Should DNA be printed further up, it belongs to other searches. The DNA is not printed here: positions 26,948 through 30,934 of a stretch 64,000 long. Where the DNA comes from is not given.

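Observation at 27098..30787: MnxG-type giant multicopper oxidase (candidate manganese oxidase) in an actinomycete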

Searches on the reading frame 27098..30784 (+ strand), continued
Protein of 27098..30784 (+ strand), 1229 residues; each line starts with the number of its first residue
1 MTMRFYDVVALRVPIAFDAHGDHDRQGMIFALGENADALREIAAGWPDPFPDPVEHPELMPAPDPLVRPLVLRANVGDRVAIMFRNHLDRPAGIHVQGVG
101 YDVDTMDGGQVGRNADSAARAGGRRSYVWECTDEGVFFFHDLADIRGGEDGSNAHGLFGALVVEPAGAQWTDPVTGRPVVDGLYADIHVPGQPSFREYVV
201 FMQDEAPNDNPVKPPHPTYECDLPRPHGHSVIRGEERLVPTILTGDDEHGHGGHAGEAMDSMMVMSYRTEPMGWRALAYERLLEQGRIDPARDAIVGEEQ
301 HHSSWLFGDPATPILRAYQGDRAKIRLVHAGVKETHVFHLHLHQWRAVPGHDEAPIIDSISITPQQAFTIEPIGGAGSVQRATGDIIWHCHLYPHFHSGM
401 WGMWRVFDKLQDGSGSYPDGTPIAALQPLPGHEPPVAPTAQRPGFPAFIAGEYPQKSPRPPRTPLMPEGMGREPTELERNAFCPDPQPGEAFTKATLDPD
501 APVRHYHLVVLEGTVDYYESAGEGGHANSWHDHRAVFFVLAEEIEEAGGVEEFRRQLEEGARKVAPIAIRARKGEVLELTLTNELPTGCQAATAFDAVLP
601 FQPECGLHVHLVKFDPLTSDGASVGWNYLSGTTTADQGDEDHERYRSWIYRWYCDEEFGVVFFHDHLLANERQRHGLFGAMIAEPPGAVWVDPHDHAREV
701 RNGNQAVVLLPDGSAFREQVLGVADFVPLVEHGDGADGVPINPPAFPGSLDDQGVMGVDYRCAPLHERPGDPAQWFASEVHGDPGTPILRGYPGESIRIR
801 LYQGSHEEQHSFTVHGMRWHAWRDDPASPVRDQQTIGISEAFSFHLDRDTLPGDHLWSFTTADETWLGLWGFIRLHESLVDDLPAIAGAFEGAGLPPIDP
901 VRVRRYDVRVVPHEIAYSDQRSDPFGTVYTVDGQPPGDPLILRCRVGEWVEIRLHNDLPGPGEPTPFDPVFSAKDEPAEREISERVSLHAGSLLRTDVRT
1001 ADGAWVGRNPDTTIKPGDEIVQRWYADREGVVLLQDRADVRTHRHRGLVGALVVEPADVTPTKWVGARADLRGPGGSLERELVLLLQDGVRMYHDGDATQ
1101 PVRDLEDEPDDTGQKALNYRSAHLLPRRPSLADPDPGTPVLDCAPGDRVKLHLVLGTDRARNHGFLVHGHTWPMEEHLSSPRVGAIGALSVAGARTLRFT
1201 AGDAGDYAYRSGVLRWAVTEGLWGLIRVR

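Call 24: find_related_loci(query=A1, collection=genome_contigs, flank=10000)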
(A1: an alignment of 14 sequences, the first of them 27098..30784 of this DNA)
Query A1 (1229 aa) in genome_contigs; peptide patterns used: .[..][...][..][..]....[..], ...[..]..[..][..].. (x = any residue, [..] = any of these).
599 stretches matched a pattern (row limit reached: there are more); 567 encode a relative of the query (tblastn E <= 1e-3); the best 80 are kept; 80 distinct loci.
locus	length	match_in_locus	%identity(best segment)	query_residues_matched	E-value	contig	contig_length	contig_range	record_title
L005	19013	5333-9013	88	1-1226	0e+0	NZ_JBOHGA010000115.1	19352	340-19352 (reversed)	MAG: Actinophytocola sp. isolate SD8036_concoct.bin.59 NODE_1251_length_19352_cov_4.780078, whole genome shotgun sequenc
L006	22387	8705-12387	87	1-1229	0e+0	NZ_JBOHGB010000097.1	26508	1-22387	MAG: Actinophytocola sp. isolate SD8029_metabat2.bin.17 NODE_325_length_26508_cov_5.358554, whole genome shotgun sequenc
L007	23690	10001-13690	77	1-1229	0e+0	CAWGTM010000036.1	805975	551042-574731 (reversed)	MAG: uncultured Actinomycetota bacterium isolate MFD04212.bin.2.163 genome assembly, contig: contig_6229, whole genome s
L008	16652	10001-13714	74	1-1229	0e+0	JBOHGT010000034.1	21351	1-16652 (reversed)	MAG: Pseudonocardiaceae bacterium isolate SC-S_metawrap_bin.115 k127_4374503, whole genome shotgun sequence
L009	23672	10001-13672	74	1-1226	0e+0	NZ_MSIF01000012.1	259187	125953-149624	Actinophytocola xinjiangensis strain CGMCC 4.4663 contig12, whole genome shotgun sequence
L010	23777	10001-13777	71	2-1229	0e+0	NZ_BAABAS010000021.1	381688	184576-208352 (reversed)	Actinomadura meridiana strain JCM 17440 sequence21, whole genome shotgun sequence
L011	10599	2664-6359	71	4-1226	0e+0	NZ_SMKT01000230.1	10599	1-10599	Actinomadura sp. KC06 NODE_230_length_10599_cov_29.2047, whole genome shotgun sequence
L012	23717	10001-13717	72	4-1229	0e+0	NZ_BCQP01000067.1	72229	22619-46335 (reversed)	Actinomadura chibensis NBRC 106107, whole genome shotgun sequence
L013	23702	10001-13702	71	1-1229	0e+0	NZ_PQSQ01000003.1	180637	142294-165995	Streptomyces sp. Ru73 contig00003, whole genome shotgun sequence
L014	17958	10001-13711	71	4-1229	0e+0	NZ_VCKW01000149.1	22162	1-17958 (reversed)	Actinomadura soli strain 14C53 NODE_149_length_22162_cov_11.86, whole genome shotgun sequence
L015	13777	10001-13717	71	4-1228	0e+0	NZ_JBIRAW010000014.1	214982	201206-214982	Actinomadura sp. 9N407 contig_14, whole genome shotgun sequence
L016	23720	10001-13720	70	4-1229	0e+0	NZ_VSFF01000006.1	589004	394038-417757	Actinomadura syzygii strain GKU157 NODE_6_length_589004_cov_53.419315, whole genome shotgun sequence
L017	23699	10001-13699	71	1-1229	0e+0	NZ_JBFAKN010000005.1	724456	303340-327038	Streptomyces sp. NPDC050315 NPDC050315_48_G11.ctg-0005, whole genome shotgun sequence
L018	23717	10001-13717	71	4-1229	0e+0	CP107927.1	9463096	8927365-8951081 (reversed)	Spirillospora sp. NBC_00431 chromosome, complete genome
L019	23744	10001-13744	71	4-1226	0e+0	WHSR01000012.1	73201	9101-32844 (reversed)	MAG: Streptosporangiales bacterium isolate Dino_bin12 k141_382051_length_73201_cov_19.9917, whole genome shotgun sequenc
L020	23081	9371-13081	71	1-1229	0e+0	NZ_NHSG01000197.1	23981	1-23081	Streptomyces purpurogeneiscleroticus strain DSM 43156 scaffold0197, whole genome shotgun sequence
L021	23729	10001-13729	70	1-1229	0e+0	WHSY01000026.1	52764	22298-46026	MAG: Pseudonocardiaceae bacterium isolate Dino_bin20 NODE_26_length_52764_cov_72.920526, whole genome shotgun sequence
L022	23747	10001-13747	70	4-1229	0e+0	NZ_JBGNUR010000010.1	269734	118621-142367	Actinomadura sp. 21ATH NODE_10_length_269734_cov_36.635714, whole genome shotgun sequence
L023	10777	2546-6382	68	4-1229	0e+0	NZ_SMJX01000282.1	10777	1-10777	Actinomadura sp. KC216 NODE_282_length_10777_cov_11.9265, whole genome shotgun sequence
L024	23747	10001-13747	70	1-1229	0e+0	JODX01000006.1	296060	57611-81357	Streptomyces sclerotialus strain NRRL B-2317 contig6.1, whole genome shotgun sequence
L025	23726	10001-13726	69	4-1229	0e+0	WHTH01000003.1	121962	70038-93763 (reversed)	MAG: Pseudonocardiaceae bacterium isolate Dino_bin31 k141_288576_length_121962_cov_64.1125, whole genome shotgun sequenc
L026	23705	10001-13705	80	1-1228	0e+0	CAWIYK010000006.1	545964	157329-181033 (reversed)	MAG: uncultured Actinomycetota bacterium isolate MFD04935.bin.3.85 genome assembly, contig: contig_449, whole genome sho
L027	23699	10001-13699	71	1-1229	0e+0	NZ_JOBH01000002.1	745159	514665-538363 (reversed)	Streptomyces violens strain NRRL ISP-5597 contig2.1, whole genome shotgun sequence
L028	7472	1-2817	82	3-1229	0e+0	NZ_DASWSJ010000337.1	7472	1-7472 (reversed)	MAG: Actinophytocola sp. isolate SMAG_U3546 k141_1396081, whole genome shotgun sequence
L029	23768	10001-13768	69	1-1229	0e+0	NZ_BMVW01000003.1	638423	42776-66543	Streptomyces poonensis strain JCM 4815 sequence03, whole genome shotgun sequence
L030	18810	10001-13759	70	4-1229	0e+0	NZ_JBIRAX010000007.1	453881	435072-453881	Actinomadura sp. 3N508 contig_7, whole genome shotgun sequence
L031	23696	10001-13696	78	1-1229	0e+0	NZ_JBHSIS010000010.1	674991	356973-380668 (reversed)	Actinophytocola glycyrrhizae strain CGMCC 4.7433 platanus_K_default_10, whole genome shotgun sequence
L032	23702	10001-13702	71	1-1229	0e+0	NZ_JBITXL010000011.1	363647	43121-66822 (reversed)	Streptomyces sp. NPDC053542 NPDC053542_401_G1.ctg-0011, whole genome shotgun sequence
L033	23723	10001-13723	56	3-1228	0e+0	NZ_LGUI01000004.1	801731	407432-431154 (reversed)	Streptomyces eurocidicus strain ATCC 27428 Seur_scaffold14, whole genome shotgun sequence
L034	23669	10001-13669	56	3-1228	0e+0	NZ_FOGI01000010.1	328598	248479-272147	Actinokineospora terrae strain DSM 44260, whole genome shotgun sequence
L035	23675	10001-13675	55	3-1228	0e+0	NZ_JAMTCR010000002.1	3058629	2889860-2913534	Actinokineospora globicatena strain DSM 44256 LV79DRAFT_scaffold00001.1, whole genome shotgun sequence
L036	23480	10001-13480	57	3-1229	0e+0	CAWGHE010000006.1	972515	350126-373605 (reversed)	MAG: uncultured Actinomycetota bacterium isolate MFD02840.bin.1.32 genome assembly, contig: contig_8209, whole genome sh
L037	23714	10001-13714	53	3-1229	0e+0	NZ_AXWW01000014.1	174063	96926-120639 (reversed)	Actinokineospora inagensis DSM 44258 H504DRAFT_scaffold00010.10_C, whole genome shotgun sequence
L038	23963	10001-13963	58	4-1228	0e+0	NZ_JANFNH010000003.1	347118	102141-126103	Streptantibioticus rubrisoli strain DSM 42083 NODE_3_length_347118_cov_21.534394, whole genome shotgun sequence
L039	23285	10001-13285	50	4-1229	0e+0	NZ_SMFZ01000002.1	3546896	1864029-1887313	Pseudonocardia endophytica strain DSM 44969 Ga0197528_12, whole genome shotgun sequence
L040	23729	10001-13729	56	4-1228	0e+0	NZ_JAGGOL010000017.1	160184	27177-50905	Streptomyces sp. ISL-11 ISL11_18, whole genome shotgun sequence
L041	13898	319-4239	46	2-1228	0e+0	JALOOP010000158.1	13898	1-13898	MAG: Oculatellaceae cyanobacterium Prado106 scaffold_7463, whole genome shotgun sequence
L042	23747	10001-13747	57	3-1228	0e+0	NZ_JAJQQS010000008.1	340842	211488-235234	Streptomyces albireticuli strain NRRL B1670 NODE_7_length_340842_cov_36.578909, whole genome shotgun sequence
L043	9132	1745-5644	44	4-1228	0e+0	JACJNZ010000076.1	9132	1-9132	Cyanobacteria bacterium FACHB-502 contig76, whole genome shotgun sequence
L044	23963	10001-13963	43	1-1228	0e+0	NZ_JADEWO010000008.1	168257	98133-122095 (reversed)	Oculatella sp. LEGE 06141 NODE_8_length_168257_cov_11.505, whole genome shotgun sequence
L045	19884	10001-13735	71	4-1229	0e+0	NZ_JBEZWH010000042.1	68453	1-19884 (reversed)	Spirillospora sp. NPDC029432 NPDC029432_95_B3.ctg-0042, whole genome shotgun sequence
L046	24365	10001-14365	39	6-1229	0e+0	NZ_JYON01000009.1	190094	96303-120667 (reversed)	Aliterella atlantica CENA595 contig_46, whole genome shotgun sequence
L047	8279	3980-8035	42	2-1228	0e+0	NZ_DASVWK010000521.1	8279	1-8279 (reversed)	MAG: Archangium sp. isolate SMAG_U3368 k141_449140, whole genome shotgun sequence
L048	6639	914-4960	42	6-1228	0e+0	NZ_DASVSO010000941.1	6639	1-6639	MAG: Archangium sp. isolate SMAG_U3264 k141_156523, whole genome shotgun sequence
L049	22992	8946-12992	43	6-1228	0e+0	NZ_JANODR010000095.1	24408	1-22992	MAG: Archangium sp. isolate VAR_17_metabat_108 VAR_17_k141_1938972, whole genome shotgun sequence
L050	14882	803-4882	41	6-1228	0e+0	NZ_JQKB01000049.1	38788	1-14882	Belnapia moabensis DSM 16746 EP26DRAFT_scaffold00046.46_C, whole genome shotgun sequence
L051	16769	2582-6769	40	6-1228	0e+0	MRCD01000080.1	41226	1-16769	Calothrix sp. HK-06 NIES-2101_Scaffold_80, whole genome shotgun sequence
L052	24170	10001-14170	41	6-1228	0e+0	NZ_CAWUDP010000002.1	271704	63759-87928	Scytonema sp. PCC 10023 isolate Scytonema sp. PCC 10023 NODE_2_length_271704_cov_94.919392, whole genome shotgun sequenc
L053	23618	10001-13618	39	1-1228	0e+0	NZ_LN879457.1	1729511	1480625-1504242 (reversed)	Desnuesiella massiliensis strain mt10, whole genome shotgun sequence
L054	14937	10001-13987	41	4-1228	0e+0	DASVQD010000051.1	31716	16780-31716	MAG TPA_asm: Allosphingosinicella sp. isolate SMAG_U3197 k141_146040, whole genome shotgun sequence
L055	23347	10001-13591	39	1-1228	0e+0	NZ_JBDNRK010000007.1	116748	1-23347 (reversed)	MAG: Clostridium sp. isolate WK069_bin.5 NODE_62_length_116748_cov_62.943261, whole genome shotgun sequence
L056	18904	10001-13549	40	2-1228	0e+0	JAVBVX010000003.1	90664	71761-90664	MAG: Clostridium sp. isolate ZNE14_Bin42 all_Scaff000304, whole genome shotgun sequence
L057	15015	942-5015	40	6-1228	0e+0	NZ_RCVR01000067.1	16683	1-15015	Roseomonas sp. KE2513 67, whole genome shotgun sequence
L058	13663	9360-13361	41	4-1228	0e+0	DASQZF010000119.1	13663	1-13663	MAG TPA_asm: Allosphingosinicella sp. isolate SMAG_U11084 k141_70632, whole genome shotgun sequence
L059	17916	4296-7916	41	2-1228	0e+0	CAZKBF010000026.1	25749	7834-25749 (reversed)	MAG TPA_asm: uncultured Ruminococcus sp. isolate binchicken_co370_62 genome assembly, contig: NODE_2117_length_25749_cov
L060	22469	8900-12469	39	3-1228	0e+0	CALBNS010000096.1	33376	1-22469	MAG TPA_asm: uncultured Clostridia bacterium isolate SRR6425755_bin.62_CONCOCT_v1.1_MAG genome assembly, contig: ERZ1767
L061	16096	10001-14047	41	4-1228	0e+0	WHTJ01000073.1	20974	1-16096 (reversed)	MAG: Propionibacteriales bacterium isolate Dino_bin33 NODE_2803_length_20974_cov_17.1109, whole genome shotgun sequence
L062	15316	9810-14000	40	6-1229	0e+0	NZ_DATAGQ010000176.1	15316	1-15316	MAG: Geminicoccus sp. isolate SMAG_U6833 k141_34694, whole genome shotgun sequence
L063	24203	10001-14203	40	3-1229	0e+0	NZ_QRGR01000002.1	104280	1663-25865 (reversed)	Pontibacter diazotrophicus strain H4X Scaffold2_1, whole genome shotgun sequence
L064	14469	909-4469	40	2-1228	0e+0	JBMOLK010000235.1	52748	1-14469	MAG: Bacillota bacterium isolate Betzabe_MAG022 MAG022_235, whole genome shotgun sequence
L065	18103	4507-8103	40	1-1228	0e+0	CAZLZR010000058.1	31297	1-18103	MAG TPA_asm: uncultured Acetivibrio sp. isolate binchicken_co152_19 genome assembly, contig: NODE_1671_length_31297_cov_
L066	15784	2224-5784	40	3-1228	0e+0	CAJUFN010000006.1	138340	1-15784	MAG TPA_asm: uncultured Lachnospiraceae bacterium isolate MGBC129736 genome assembly, contig: MGBC129736.6, whole genome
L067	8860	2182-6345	40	4-1228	0e+0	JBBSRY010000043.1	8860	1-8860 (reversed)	MAG: Mycobacteriales bacterium isolate SVL1_sbin.50 SVL1_sbin.50_K_623022_L_8860_cov_13.0000, whole genome shotgun seque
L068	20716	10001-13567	38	2-1228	0e+0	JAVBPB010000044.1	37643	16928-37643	MAG: Mobilisporobacter sp. isolate EPI_MAG_00126 c_000005859983, whole genome shotgun sequence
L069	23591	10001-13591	39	2-1228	0e+0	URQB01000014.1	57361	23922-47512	uncultured Ruminococcaceae bacterium isolate UMGS1237 genome assembly, contig: NODE_311_length_57361_cov_9.613199, whole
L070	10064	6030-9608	40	2-1228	0e+0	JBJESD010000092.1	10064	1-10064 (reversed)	MAG: Oscillospiraceae bacterium isolate LOHA21_bin.003 NODE_3831_length_10064_cov_6.059147, whole genome shotgun sequenc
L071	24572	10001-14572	41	3-1229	0e+0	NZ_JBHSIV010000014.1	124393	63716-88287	Actinomycetospora atypica strain CGMCC 4.7093 spades_K_default_14, whole genome shotgun sequence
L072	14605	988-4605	38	2-1228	0e+0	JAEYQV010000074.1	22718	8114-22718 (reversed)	MAG: Bacillota bacterium isolate OH_CBB_36 k127_1412350, whole genome shotgun sequence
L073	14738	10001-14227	40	6-1228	0e+0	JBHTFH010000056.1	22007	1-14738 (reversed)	Roseomonas sp. GCM10028921 strain LUR113 spades_K_25_97_56, whole genome shotgun sequence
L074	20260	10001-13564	41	2-1228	0e+0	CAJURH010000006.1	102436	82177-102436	MAG TPA_asm: uncultured Lachnospiraceae bacterium isolate MGBC164045 genome assembly, contig: MGBC164045.6, whole genome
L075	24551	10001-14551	42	2-1228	0e+0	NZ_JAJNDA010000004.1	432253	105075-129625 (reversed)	Actinomycetospora soli strain SF1 NODE_4_length_432253_cov_21.951378, whole genome shotgun sequence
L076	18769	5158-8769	38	1-1228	0e+0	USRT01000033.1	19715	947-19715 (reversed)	uncultured Clostridium sp. isolate UMGS2019 genome assembly, contig: NODE_921_length_19715_cov_27.533571, whole genome s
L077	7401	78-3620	40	1-1228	0e+0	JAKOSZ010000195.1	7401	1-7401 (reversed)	MAG: Bacillota bacterium isolate all_metabat.193_sub k201_1089293, whole genome shotgun sequence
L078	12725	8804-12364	39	3-1228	0e+0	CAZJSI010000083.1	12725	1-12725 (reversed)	MAG TPA_asm: uncultured Eubacterium sp. isolate SRP222994_co1_370 genome assembly, contig: NODE_10441_length_12725_cov_6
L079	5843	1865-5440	40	2-1228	0e+0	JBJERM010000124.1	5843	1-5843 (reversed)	MAG: Ruminiclostridium sp. isolate EHIM01_bin.006 NODE_2118_length_5843_cov_6.781617, whole genome shotgun sequence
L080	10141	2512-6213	41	2-1228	0e+0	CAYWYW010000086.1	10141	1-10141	MAG TPA_asm: uncultured Oscillibacter sp. isolate binchicken_co240_61 genome assembly, contig: NODE_4988_length_10141_co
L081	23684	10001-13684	38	2-1228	0e+0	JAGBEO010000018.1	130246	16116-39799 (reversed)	MAG: Lachnospiraceae bacterium isolate RGIG9047 Water_deer_Rectum-4__c81399, whole genome shotgun sequence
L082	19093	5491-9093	38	1-1229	0e+0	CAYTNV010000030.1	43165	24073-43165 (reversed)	MAG TPA_asm: uncultured Blautia sp. isolate SRP222994_co1_531 genome assembly, contig: NODE_1517_length_43165_cov_51.639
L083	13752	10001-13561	38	2-1228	0e+0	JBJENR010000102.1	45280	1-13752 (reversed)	MAG: Acetatifactor sp. isolate FUKU05_bin.009 NODE_34_length_45280_cov_12.127850, whole genome shotgun sequence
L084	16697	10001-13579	40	2-1228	0e+0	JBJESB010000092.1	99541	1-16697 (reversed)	MAG: Oscillospiraceae bacterium isolate PUUB23_bin.030 NODE_35_length_99541_cov_8.147950, whole genome shotgun sequence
